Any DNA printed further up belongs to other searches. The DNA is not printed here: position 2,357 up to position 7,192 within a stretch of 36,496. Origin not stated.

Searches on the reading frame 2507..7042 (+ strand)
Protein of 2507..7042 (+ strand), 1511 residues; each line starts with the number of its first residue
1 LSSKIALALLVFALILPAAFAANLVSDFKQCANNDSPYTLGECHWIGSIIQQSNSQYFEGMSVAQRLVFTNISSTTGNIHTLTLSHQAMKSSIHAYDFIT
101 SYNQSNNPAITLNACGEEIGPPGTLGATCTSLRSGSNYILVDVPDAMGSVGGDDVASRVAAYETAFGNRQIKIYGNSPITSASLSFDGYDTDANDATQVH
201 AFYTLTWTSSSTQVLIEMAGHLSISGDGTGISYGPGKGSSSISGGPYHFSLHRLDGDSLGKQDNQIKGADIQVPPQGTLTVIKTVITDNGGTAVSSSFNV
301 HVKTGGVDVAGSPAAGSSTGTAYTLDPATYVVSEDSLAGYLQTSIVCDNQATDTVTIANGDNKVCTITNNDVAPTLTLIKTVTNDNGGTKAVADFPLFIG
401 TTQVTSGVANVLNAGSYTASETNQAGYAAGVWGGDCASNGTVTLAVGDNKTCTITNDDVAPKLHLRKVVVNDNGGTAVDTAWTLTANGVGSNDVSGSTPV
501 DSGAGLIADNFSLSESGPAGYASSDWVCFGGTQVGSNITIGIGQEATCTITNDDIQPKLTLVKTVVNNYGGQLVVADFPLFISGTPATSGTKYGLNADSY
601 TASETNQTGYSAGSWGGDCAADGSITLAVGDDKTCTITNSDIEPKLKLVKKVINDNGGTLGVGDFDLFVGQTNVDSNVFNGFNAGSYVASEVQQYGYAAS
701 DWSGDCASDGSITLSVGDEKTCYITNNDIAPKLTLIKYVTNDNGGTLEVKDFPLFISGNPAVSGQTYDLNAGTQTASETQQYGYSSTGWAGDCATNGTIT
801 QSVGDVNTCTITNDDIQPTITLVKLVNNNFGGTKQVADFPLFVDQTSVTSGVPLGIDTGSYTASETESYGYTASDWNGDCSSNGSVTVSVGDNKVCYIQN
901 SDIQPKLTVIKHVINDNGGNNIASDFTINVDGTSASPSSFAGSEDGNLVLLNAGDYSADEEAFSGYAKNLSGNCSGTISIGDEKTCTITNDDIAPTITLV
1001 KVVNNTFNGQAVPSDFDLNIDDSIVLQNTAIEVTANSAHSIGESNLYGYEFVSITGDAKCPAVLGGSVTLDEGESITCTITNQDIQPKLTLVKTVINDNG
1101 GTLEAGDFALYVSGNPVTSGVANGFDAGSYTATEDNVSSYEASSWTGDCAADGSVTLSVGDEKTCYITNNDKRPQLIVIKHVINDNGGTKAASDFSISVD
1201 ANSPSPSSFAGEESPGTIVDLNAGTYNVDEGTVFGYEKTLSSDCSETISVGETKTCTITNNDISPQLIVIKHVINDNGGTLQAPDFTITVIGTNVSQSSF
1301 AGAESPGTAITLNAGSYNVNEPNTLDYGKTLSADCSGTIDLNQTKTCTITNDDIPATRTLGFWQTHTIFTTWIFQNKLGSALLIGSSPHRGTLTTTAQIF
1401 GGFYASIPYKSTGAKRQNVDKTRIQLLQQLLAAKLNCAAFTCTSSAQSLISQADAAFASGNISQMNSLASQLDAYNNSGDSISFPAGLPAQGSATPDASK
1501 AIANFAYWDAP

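Call 65: search_protein_families(library=pfam, max_evalue=0.001, proteins=[window:2507-7042:+])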
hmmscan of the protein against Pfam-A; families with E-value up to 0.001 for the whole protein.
window:2507-7042:+ (1511 aa): 2 families
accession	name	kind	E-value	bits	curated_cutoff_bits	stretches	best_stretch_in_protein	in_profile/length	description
PF19403.5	SpaA_2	-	7.2e-116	379.5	25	12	460-550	3-96/96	Prealbumin-like fold domain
PF16589.12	BRCT_2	-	4.1e-07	30.6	27.3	0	1164-1189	7-32/86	BRCT domain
